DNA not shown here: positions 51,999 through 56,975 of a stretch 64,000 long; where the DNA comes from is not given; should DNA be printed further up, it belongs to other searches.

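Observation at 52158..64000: Type VIIb secretion locus in which essC is detached from the usual membrane-component genes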

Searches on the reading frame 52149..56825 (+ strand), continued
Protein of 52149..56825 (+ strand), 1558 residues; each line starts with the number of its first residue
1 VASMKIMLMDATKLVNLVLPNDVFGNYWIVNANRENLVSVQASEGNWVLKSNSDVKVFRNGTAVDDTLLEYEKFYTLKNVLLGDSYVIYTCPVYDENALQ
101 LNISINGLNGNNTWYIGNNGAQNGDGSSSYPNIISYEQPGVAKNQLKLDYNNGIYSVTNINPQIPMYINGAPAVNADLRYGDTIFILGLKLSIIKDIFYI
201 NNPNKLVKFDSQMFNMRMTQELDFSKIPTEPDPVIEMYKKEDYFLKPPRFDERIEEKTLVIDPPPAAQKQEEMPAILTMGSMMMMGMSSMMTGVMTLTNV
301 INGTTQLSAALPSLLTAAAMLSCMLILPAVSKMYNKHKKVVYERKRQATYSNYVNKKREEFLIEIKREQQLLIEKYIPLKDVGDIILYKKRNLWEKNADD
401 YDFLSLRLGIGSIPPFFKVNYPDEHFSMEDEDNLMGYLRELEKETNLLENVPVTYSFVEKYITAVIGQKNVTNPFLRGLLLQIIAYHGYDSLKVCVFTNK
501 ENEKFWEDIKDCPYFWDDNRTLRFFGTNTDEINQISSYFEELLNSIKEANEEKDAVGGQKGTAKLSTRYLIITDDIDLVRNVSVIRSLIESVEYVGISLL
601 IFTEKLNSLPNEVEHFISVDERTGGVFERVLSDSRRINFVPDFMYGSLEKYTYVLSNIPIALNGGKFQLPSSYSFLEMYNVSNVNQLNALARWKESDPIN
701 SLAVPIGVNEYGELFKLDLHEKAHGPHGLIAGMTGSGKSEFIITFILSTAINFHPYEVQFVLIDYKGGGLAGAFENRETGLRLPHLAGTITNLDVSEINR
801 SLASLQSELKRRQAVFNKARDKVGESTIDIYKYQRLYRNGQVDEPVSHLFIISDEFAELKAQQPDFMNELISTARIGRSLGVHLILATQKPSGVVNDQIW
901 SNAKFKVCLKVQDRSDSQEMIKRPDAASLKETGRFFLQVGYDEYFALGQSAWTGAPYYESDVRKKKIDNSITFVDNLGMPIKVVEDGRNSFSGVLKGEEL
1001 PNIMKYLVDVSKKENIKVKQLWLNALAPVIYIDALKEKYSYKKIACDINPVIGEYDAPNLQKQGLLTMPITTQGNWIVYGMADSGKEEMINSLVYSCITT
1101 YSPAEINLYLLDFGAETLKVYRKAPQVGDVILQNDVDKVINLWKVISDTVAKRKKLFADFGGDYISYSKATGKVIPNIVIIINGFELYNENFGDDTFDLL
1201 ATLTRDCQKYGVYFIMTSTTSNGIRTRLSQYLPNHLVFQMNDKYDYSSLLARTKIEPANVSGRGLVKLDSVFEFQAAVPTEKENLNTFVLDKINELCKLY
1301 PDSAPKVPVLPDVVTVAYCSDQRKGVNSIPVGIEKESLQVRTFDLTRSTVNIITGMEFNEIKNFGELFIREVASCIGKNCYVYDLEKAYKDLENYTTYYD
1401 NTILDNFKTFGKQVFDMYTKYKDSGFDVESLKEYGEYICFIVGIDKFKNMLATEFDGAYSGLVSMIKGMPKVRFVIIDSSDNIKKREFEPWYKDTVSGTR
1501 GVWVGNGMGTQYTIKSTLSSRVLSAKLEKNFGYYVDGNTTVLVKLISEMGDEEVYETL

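Call 20: find_encoding_contigs(protein=P0030, flank=10000, max_places=2)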
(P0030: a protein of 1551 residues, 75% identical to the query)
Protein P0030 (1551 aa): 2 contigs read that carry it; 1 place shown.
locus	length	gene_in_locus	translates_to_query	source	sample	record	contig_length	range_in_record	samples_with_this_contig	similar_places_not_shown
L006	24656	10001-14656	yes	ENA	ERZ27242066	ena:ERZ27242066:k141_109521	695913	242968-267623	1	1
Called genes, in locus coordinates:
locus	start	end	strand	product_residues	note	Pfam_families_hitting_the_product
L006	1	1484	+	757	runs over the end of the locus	PF13491:FtsK_4TM (faint), PF01935:DUF87 (faint), PF17854:FtsK_alpha, PF01580:FtsK_SpoIIIE, PF12846:AAA_10 (faint), PF09397:FtsK_gamma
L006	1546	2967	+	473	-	PF13240:Zn_Ribbon_1 (weak)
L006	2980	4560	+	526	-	PF13365:Trypsin_2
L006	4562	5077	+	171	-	-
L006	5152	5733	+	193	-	PF03193:RsgA_GTPase (faint), PF01926:MMR_HSR1, PF02421:FeoB_N (weak), PF00350:Dynamin_N (faint)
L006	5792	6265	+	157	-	PF07963:N_methyl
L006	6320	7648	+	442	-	PF00009:GTP_EFTU, PF01926:MMR_HSR1, PF02421:FeoB_N, PF03193:RsgA_GTPase, PF00009:GTP_EFTU, PF01926:MMR_HSR1, PF02421:FeoB_N, PF14714:KH_dom-like, +8 more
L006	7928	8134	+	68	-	-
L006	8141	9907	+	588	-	PF07973:tRNA_SAD, PF00587:tRNA-synt_2b, PF03129:HGTP_anticodon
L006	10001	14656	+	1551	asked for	PF01580:FtsK_SpoIIIE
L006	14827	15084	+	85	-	-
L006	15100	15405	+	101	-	-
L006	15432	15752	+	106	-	-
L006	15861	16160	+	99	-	PF06013:WXG100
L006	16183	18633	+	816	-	-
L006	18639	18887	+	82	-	-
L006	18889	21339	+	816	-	-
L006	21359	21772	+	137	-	PF13780:DUF4176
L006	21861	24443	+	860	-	PF07963:N_methyl, PF24893:DUF7743 (faint)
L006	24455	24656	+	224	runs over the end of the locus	-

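Call 21: find_encoding_contigs(protein=P0065, flank=10000, max_places=2)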
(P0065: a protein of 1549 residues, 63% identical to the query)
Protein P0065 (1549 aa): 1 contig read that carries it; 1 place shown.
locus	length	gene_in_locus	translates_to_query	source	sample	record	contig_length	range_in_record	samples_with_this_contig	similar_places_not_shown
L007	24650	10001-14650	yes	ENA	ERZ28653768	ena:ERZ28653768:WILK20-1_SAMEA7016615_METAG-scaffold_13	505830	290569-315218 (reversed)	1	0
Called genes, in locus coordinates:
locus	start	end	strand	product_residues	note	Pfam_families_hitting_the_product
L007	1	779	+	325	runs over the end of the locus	PF00724:Oxidored_FMN (faint), PF01207:Dus, PF01180:DHO_dh, PF00977:His_biosynth, PF01680:SOR_SNZ (faint)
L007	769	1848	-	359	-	-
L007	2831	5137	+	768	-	PF03477:ATP-cone, PF13597:NRDD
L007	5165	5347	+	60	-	PF13597:NRDD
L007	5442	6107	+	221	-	PF04011:LemA (weak)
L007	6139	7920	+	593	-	PF13230:GATase_4 (weak), PF13522:GATase_6, PF13537:GATase_7, PF01380:SIS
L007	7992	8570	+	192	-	PF03193:RsgA_GTPase (faint), PF02421:FeoB_N (weak), PF04548:AIG1, PF00350:Dynamin_N (faint), PF01926:MMR_HSR1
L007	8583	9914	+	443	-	PF00009:GTP_EFTU (weak), PF01926:MMR_HSR1, PF02421:FeoB_N, PF03193:RsgA_GTPase (weak), PF00009:GTP_EFTU, PF01926:MMR_HSR1, PF02421:FeoB_N, PF14714:KH_dom-like, +7 more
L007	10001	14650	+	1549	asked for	PF01580:FtsK_SpoIIIE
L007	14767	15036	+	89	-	PF00312:Ribosomal_S15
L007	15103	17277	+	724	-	PF01138:RNase_PH, PF03725:RNase_PH_C, PF03726:PNPase, PF01138:RNase_PH, PF03725:RNase_PH_C (weak), PF00575:S1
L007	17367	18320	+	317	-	-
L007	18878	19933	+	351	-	PF00004:AAA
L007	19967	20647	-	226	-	-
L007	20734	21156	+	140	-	PF12836:HHH_3 (faint)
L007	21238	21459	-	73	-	-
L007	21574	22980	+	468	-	PF00919:UPF0004, PF04055:Radical_SAM, PF01938:TRAM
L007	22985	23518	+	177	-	-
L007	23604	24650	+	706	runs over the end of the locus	PF05621:TniB (weak), PF23569:NBD_SMAX1, PF00004:AAA, PF17871:AAA_lid_9, PF00004:AAA, PF07724:AAA_2, PF07728:AAA_5, PF10431:ClpB_D2-small, +6 more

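Call 22: find_encoding_contigs(protein=P0074, flank=10000, max_places=2)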
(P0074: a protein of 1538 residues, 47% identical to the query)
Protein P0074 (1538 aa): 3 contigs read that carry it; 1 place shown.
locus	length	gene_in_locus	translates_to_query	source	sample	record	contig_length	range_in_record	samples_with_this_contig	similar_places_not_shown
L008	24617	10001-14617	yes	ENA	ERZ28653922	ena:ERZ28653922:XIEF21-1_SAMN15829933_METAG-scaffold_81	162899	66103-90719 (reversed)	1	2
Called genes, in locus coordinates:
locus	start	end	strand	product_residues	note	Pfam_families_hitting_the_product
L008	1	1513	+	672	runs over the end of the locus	PF00990:GGDEF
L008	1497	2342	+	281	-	PF03631:Virul_fac_BrkB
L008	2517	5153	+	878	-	-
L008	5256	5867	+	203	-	-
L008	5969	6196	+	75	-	-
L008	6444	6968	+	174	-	PF04275:P-mevalo_kinase, PF21448:DNMK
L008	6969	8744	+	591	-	PF01411:tRNA-synt_2c, PF07973:tRNA_SAD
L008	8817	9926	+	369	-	-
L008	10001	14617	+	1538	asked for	PF01580:FtsK_SpoIIIE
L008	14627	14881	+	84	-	-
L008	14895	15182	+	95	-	PF06013:WXG100 (weak), PF25547:WXG100_2 (weak)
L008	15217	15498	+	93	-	PF06013:WXG100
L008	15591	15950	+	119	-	-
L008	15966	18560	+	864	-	-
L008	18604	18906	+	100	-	PF13780:DUF4176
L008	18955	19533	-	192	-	-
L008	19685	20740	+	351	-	-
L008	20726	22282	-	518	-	PF04203:Sortase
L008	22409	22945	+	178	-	-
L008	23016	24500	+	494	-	PF01336:tRNA_anti-codon, PF00152:tRNA-synt_2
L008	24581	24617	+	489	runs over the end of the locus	PF03606:DcuC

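Call 24: find_encoding_contigs(protein=P0108, flank=10000, max_places=2)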
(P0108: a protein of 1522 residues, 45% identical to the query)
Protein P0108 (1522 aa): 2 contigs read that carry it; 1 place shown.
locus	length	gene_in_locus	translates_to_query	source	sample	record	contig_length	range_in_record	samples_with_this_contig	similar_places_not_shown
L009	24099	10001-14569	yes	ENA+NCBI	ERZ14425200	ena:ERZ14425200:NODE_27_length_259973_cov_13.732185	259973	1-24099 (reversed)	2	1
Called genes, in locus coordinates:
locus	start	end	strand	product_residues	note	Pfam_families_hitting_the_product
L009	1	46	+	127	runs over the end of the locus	PF00411:Ribosomal_S11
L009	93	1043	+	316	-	PF01193:RNA_pol_L, PF01000:RNA_pol_A_bac, PF03118:RNA_pol_A_CTD, PF26169:HHH_XRCC3_RpoA (weak)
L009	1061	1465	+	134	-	PF01196:Ribosomal_L17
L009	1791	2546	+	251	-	PF00106:adh_short, PF01370:Epimerase (weak), PF08659:KR, PF13460:NAD_binding_10 (weak), PF13561:adh_short_C2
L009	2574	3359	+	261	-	PF00005:ABC_tran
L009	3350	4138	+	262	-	PF00005:ABC_tran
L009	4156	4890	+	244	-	PF01416:PseudoU_synth_1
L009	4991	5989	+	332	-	-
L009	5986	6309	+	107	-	-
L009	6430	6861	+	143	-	PF00572:Ribosomal_L13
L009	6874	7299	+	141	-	PF00380:Ribosomal_S9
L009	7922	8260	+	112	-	-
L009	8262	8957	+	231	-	-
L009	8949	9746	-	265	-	PF02535:Zip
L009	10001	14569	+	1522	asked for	PF16697:Yop-YscD_cpl (weak), PF00498:FHA, PF01580:FtsK_SpoIIIE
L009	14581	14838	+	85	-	-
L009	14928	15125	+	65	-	-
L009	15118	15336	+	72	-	-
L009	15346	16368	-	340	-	-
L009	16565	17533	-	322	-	PF00882:Zn_dep_PLPC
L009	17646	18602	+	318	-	PF07751:Abi_2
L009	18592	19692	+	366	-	PF00089:Trypsin, PF13365:Trypsin_2, PF00595:PDZ (weak), PF13180:PDZ_2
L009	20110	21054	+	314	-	PF01544:CorA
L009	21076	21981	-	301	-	PF23457:LysM2_NFP (faint), PF04225:LysM_OapA (faint), PF22310:NMB0315_dom_I (faint), PF23472:LysM2_CERK1_LYK3_4_5 (faint), PF00570:HRDC (faint), PF01476:LysM, PF23446:LysM1_NFP_LYK (faint), PF01476:LysM, +3 more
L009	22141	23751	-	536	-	PF00239:Resolvase, PF07508:Recombinase, PF13408:Zn_ribbon_recom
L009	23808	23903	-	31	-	-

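Call 25: find_encoding_contigs(protein=P0088, flank=10000, max_places=2)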
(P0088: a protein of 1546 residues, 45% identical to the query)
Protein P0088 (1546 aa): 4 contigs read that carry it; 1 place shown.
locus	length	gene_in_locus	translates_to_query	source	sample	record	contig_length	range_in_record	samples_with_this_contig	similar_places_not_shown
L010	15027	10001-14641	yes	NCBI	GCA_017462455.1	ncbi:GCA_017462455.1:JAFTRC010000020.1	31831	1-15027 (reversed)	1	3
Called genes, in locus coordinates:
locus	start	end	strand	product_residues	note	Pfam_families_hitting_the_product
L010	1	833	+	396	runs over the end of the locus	PF13173:AAA_14, PF13635:DUF4143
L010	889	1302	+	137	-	-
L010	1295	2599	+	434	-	PF02881:SRP54_N, PF13401:AAA_22 (weak), PF00448:SRP54, PF02978:SRP_SPB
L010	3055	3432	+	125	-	-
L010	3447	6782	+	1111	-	-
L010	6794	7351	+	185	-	-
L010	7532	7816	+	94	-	PF06013:WXG100 (weak)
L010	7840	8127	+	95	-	PF06013:WXG100 (weak)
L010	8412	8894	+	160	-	-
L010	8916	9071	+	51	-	-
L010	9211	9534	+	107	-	-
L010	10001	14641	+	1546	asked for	PF01580:FtsK_SpoIIIE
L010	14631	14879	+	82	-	-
